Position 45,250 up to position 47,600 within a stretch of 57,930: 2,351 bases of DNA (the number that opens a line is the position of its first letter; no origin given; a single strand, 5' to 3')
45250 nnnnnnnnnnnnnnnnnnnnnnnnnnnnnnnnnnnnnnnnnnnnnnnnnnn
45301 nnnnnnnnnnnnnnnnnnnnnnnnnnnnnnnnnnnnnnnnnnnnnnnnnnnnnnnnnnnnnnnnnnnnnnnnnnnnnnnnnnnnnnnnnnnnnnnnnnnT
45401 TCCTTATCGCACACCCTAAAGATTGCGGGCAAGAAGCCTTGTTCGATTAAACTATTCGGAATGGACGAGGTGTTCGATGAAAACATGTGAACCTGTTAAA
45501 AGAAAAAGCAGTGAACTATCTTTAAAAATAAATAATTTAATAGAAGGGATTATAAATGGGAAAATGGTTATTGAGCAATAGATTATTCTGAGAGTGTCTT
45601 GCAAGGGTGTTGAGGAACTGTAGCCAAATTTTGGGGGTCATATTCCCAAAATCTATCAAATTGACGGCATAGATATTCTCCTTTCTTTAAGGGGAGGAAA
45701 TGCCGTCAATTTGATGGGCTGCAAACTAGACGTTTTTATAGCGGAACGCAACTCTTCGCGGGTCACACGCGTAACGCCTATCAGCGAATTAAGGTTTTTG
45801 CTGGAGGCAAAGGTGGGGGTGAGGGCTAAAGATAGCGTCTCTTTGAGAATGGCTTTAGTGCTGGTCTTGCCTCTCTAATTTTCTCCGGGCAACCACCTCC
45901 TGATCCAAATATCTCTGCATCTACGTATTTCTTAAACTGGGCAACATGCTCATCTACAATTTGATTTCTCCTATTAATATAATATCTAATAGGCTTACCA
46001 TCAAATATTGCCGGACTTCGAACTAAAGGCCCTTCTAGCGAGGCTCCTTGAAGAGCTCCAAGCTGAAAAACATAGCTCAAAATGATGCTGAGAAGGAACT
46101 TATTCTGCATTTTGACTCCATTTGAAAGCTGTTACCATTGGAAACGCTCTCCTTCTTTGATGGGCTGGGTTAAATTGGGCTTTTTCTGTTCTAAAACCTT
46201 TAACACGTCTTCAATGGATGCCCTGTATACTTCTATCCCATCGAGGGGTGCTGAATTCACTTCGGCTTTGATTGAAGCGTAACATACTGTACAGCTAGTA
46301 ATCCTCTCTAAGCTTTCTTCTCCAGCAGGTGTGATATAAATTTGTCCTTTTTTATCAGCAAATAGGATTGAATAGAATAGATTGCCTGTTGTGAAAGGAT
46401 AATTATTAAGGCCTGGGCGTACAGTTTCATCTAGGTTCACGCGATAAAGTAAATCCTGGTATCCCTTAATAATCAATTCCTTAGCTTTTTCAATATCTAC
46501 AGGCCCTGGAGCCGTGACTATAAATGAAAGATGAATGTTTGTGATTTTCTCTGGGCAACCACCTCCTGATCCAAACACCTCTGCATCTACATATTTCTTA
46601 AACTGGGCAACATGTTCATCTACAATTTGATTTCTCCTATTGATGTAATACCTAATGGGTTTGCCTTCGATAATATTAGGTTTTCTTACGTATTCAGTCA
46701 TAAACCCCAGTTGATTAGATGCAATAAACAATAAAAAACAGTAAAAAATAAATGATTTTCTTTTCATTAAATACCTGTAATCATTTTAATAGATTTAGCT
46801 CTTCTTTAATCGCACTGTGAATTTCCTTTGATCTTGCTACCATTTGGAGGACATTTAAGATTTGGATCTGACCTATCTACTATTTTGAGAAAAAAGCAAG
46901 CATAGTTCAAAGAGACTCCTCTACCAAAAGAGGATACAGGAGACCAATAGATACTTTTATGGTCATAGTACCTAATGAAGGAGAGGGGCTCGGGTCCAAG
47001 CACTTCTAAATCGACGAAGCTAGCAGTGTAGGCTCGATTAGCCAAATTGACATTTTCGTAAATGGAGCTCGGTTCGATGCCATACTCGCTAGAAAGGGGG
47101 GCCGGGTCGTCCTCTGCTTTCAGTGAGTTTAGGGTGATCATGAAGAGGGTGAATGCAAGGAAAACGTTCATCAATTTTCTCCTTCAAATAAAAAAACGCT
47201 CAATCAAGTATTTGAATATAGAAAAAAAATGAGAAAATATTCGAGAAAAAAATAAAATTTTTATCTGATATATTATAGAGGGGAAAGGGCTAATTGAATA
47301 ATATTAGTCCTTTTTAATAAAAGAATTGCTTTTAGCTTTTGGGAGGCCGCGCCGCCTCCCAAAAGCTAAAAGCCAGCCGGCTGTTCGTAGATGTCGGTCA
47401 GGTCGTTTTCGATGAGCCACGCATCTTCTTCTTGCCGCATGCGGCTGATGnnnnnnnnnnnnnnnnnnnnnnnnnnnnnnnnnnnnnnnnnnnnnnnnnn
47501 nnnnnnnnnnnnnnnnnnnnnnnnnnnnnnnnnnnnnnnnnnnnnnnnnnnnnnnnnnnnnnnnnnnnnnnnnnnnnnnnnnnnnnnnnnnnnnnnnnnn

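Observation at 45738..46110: Fossil of a tandem-duplication junction: a truncated secreted-protein gene fused to an internal murF fragment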

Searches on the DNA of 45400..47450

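Call 26: search_rna_families(source=window, start=45400, end=47450, threshold=evalue, max_evalue=1)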
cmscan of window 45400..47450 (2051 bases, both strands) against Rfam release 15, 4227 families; matches with E-value up to 1: 3.
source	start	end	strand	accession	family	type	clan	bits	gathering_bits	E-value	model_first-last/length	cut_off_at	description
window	45649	45723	+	RF00047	mir-2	Gene; miRNA;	-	28.5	45.5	0.0085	1-72/72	no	mir-2 microRNA precursor family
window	47328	47373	+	RF04128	MIR8562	Gene; miRNA;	-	26.3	211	0.034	1-242/242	no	MIR8562 microRNA precursor family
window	45649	45722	+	RF00665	mir-290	Gene; miRNA;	CL00096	20.7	51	0.61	1-70/70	no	mir-290 microRNA precursor family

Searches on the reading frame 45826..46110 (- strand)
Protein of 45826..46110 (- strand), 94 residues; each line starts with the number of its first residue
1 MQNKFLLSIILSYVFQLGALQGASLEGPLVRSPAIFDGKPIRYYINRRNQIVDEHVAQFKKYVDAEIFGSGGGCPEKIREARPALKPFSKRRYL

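Call 8: search_protein_families(library=pfam, proteins=[window:45826-46110:-], max_evalue=0.01)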
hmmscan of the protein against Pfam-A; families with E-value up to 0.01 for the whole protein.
window:45826-46110:- (94 aa): 0 families

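Call 17: find_encoding_contigs(protein=window:45826-46110:-, flank=6000, max_places=10)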
Protein window:45826-46110:- (94 aa): 2 contigs read that carry it; 2 places shown.
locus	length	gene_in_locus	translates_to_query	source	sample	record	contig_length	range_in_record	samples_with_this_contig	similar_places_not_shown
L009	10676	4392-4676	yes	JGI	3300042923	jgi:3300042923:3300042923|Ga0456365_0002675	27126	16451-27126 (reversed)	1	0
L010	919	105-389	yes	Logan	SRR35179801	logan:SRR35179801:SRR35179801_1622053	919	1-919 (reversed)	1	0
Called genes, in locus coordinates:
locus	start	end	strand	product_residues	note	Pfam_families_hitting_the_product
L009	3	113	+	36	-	?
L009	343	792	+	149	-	PF00072:Response_reg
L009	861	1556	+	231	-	PF00561:Abhydrolase_1, PF12146:Hydrolase_4, PF12697:Abhydrolase_6, PF00975:Thioesterase (weak), PF08386:Abhydrolase_4 (weak)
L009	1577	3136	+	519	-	PF08245:Mur_ligase_M, PF02875:Mur_ligase_C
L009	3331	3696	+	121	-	-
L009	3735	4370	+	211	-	-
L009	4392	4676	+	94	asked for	-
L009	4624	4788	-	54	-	-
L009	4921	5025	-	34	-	-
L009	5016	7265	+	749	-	-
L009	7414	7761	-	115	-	-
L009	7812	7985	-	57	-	-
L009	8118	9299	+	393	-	PF01820:Dala_Dala_lig_N, PF07478:Dala_Dala_lig_C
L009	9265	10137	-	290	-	PF08478:POTRA_1 (weak)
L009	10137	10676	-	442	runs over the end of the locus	PF01225:Mur_ligase, PF08245:Mur_ligase_M, PF02875:Mur_ligase_C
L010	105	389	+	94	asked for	-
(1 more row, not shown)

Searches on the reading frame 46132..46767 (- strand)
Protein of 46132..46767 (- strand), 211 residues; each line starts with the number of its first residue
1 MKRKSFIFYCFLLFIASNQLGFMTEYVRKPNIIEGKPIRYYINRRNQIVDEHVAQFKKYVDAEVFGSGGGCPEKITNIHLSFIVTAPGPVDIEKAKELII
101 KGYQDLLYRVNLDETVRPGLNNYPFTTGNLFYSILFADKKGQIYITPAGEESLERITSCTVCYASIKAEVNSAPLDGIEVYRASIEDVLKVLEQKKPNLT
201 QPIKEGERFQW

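Call 8: search_protein_families(library=pfam, proteins=[window:46132-46767:-], max_evalue=0.01)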
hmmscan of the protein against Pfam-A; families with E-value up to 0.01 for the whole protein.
window:46132-46767:- (211 aa): 0 families

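Call 18: find_encoding_contigs(protein=window:46132-46767:-, flank=6000, max_places=10)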
Protein window:46132-46767:- (211 aa): 1 contig read that carries it; 1 place shown.
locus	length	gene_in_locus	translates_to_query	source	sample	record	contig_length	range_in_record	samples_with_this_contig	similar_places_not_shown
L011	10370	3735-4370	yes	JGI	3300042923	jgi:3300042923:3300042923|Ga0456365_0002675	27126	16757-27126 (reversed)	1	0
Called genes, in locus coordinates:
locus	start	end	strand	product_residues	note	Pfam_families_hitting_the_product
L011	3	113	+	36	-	?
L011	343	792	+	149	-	PF00072:Response_reg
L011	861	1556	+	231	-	PF00561:Abhydrolase_1, PF12146:Hydrolase_4, PF12697:Abhydrolase_6, PF00975:Thioesterase (weak), PF08386:Abhydrolase_4 (weak)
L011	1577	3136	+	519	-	PF08245:Mur_ligase_M, PF02875:Mur_ligase_C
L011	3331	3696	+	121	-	-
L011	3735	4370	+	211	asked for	-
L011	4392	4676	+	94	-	-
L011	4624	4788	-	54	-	-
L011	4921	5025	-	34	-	-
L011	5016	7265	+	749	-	-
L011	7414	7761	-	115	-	-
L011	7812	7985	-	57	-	-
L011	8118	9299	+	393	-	PF01820:Dala_Dala_lig_N, PF07478:Dala_Dala_lig_C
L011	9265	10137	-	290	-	PF08478:POTRA_1 (weak)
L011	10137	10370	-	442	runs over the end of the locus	PF01225:Mur_ligase, PF08245:Mur_ligase_M, PF02875:Mur_ligase_C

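Call 34: find_homologous_proteins(query=window:46132-46767:-, max_evalue=0.001)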
Query window:46132-46767:- (211 aa): 2 proteins with E <= 0.001 among 130 candidates.
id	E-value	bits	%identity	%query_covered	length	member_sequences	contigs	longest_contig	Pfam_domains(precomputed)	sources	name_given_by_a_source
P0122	5.0e-138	476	100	100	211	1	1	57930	-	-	-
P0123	2.9e-83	297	67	90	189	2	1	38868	-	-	-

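Call 57: find_related_loci(query=window:46132-46767:-, collection=metagenome_contigs, flank=7000)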
Query window:46132-46767:- (211 aa) in metagenome_contigs; peptide patterns used: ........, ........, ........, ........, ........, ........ (x = any residue, [..] = any of these).
524 stretches matched a pattern, but none encodes a relative of the query by tblastn (E <= 1e-3).
